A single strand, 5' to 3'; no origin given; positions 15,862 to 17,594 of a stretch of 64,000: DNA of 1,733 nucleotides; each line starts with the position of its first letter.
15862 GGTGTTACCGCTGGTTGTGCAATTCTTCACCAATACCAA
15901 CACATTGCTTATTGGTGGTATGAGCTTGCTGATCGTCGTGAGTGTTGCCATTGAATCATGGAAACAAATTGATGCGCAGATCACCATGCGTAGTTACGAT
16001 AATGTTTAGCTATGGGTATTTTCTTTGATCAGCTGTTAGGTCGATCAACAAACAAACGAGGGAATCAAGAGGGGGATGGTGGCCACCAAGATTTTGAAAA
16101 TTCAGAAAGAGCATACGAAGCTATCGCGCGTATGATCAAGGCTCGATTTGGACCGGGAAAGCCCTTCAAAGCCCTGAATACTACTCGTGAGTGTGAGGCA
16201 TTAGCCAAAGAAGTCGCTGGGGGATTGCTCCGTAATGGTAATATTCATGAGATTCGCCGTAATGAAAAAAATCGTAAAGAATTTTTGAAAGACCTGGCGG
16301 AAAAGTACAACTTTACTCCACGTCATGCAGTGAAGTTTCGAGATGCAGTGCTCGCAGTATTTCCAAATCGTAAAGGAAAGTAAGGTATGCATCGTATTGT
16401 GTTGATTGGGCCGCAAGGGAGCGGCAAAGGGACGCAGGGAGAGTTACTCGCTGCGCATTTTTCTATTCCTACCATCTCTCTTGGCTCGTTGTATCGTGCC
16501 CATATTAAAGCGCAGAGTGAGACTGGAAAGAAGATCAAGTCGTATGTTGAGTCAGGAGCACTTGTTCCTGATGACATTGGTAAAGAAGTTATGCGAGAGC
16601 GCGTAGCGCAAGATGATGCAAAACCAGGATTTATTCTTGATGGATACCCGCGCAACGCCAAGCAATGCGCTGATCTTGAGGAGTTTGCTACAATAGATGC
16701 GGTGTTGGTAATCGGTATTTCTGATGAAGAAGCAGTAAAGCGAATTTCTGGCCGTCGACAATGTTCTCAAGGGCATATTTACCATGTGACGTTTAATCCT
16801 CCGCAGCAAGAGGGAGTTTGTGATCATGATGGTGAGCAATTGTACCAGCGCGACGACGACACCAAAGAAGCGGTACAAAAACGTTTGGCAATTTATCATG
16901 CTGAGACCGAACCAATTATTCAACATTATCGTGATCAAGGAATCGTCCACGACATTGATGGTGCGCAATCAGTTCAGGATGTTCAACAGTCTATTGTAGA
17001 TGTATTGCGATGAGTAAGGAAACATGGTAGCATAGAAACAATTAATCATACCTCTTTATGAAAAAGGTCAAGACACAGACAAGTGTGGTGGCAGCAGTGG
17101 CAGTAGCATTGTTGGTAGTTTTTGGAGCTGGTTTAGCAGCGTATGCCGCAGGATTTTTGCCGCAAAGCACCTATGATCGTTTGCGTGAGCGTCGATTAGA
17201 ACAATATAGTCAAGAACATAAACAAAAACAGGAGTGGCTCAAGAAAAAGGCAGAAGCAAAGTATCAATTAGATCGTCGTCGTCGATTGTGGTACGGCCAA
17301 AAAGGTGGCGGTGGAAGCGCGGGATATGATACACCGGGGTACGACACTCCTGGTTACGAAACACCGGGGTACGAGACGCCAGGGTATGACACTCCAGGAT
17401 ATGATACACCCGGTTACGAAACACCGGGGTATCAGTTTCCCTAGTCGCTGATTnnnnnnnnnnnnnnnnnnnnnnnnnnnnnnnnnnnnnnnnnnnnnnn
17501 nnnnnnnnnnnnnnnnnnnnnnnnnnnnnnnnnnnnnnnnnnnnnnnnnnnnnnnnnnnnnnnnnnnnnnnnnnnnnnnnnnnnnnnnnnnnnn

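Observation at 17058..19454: TPGY[DE] pentapeptide-repeat protein plus a 666-aa polytopic membrane protein inserted between adk and map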

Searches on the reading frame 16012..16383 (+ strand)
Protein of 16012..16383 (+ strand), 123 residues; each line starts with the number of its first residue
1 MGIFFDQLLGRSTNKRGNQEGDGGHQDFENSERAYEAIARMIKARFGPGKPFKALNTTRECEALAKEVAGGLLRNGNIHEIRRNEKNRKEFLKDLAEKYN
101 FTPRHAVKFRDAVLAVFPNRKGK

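Call 3: search_protein_families(library=pfam, proteins=[window:16012-16383:+], max_evalue=1)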
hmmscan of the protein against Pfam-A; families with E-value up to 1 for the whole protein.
window:16012-16383:+ (123 aa): 1 family
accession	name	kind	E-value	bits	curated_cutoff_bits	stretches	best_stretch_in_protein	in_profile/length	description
PF10025.14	DUF2267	-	0.052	14.2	29.8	1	63-117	46-99/122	Uncharacterized conserved protein (DUF2267)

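Call 4: search_protein_families(library=ncbifam, proteins=[window:16012-16383:+], max_evalue=1)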
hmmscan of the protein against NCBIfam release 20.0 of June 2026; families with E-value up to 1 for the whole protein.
window:16012-16383:+ (123 aa): 0 families

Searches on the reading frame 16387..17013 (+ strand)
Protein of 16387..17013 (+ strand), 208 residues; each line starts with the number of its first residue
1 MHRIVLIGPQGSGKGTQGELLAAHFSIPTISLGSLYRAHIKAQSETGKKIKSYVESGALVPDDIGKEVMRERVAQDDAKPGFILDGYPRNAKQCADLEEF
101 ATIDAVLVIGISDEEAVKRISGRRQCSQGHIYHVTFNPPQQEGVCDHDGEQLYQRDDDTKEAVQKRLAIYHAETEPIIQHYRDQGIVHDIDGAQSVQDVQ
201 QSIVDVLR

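Call 3: search_protein_families(library=pfam, proteins=[window:16387-17013:+], max_evalue=1)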
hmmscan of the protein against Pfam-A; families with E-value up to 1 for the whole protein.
window:16387-17013:+ (208 aa): 11 families
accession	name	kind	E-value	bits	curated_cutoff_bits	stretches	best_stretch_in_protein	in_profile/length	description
PF00406.28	ADK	-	1e-41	143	26.8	1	6-185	1-150/151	Adenylate kinase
PF13207.12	AAA_17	-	2.7e-18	67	27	1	8-124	2-123/136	AAA domain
PF05191.20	ADK_lid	-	1.8e-13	50.5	26.6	1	123-157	1-36/36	Adenylate kinase, active site lid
PF13238.12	AAA_18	-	0.00023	22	29.4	1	4-126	1-114/128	AAA domain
PF13521.12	AAA_28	-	0.00038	21.2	27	1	3-86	1-81/164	AAA domain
PF02223.23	Thymidylate_kin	-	0.00061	20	27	1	8-56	3-49/185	Thymidylate kinase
PF02224.24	Cytidylate_kin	-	0.0012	19.1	26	1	6-39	3-36/211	Cytidylate kinase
PF01121.26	CoaE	-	0.12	12.4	27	0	102-132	122-152/180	Dephospho-CoA kinase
PF00004.35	AAA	-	0.18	12.7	21.2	1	4-54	1-50/131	ATPase family associated with various cellular activities (AAA)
PF13671.12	AAA_33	-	0.18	12.5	27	1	4-123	2-118/143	AAA domain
PF17213.9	Hydin_ADK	-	0.2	12.2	27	0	59-86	168-195/196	Hydin Adenylate kinase-like domain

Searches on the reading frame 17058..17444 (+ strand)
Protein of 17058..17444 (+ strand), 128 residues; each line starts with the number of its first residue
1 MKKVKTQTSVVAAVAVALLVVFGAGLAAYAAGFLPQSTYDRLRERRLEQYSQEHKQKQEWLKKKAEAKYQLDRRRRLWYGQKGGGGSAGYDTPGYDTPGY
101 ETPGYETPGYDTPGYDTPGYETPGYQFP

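Call 3: search_protein_families(library=pfam, proteins=[window:17058-17444:+], max_evalue=1)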
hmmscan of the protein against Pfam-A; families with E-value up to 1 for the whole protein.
window:17058-17444:+ (128 aa): 7 families
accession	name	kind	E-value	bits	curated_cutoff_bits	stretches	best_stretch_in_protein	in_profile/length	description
PF12709.12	Fungal_TACC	-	0.019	15.9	27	1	48-71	15-38/77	Fungal Transforming acidic coiled-coil (TACC) proteins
PF09534.15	Trp_oprn_chp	-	0.022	15.1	29.6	1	5-78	114-170/180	Tryptophan-associated transmembrane protein (Trp_oprn_chp)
PF12815.12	CTD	-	0.03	15.3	25.4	1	89-125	32-70/72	Spt5 C-terminal nonapeptide repeat binding Spt4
PF13786.12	DUF4179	-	0.05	14.5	30.1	1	2-57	3-66/94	Domain of unknown function (DUF4179)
PF19865.4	DUF6338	-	0.059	13.4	26.5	1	9-54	80-119/205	Family of unknown function (DUF6338)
PF06305.16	LapA_dom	-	0.16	12.4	28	1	14-57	19-62/64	Lipopolysaccharide assembly protein A domain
PF09489.15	CbtB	-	0.33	11.6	27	1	3-29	6-32/51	Probable cobalt transporter subunit (CbtB)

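Call 4: search_protein_families(library=ncbifam, proteins=[window:17058-17444:+], max_evalue=1)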
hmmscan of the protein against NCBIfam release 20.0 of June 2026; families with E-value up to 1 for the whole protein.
window:17058-17444:+ (128 aa): 3 families
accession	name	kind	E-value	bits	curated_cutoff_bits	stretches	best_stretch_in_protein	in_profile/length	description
NF050032.1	Rv1733c_fam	subfamily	0.03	14.2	80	1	7-49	131-173/180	Rv1733c family protein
NF008173.0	PRK10920.1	equivalog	0.07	12.2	313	1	3-73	31-103/390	uroporphyrinogen-III C-methyltransferase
NF050121.1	bc1_QcrA_actin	exception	0.14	11.7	275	1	6-77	58-127/319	cytochrome bc1 complex Rieske iron-sulfur subunit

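Call 55: find_homologous_proteins(query=window:17058-17444:+, max_evalue=0.001)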
Query window:17058-17444:+ (128 aa): 1 proteins with E <= 0.001 among 159 candidates.
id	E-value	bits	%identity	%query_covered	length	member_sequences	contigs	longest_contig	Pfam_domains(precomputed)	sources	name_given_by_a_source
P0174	3.7e-80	285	100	100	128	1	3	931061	-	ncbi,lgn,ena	-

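Call 73: predict_structure(protein=window:17058-17444:+)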
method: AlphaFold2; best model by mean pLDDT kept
length: 128 residues; sequences in the alignment: 1
mean_pLDDT: 66.4   pTM: 0.30
mean pLDDT of the five models: 66.4, 62.1, 59.2, 58.2, 56.7
residues with pLDDT >= 90: 18; 70-90: 32; 50-70: 57; < 50: 21
segments of 3 or more residues with pLDDT < 50: 97-102
pLDDT, mean of each block of 10 residues (from residue 1): 58 74 64 63 79 91 95 85 51 48 49 51 53
secondary structure, 60 per line:
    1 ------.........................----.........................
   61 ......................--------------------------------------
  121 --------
elements in order: H7-31 H36-82
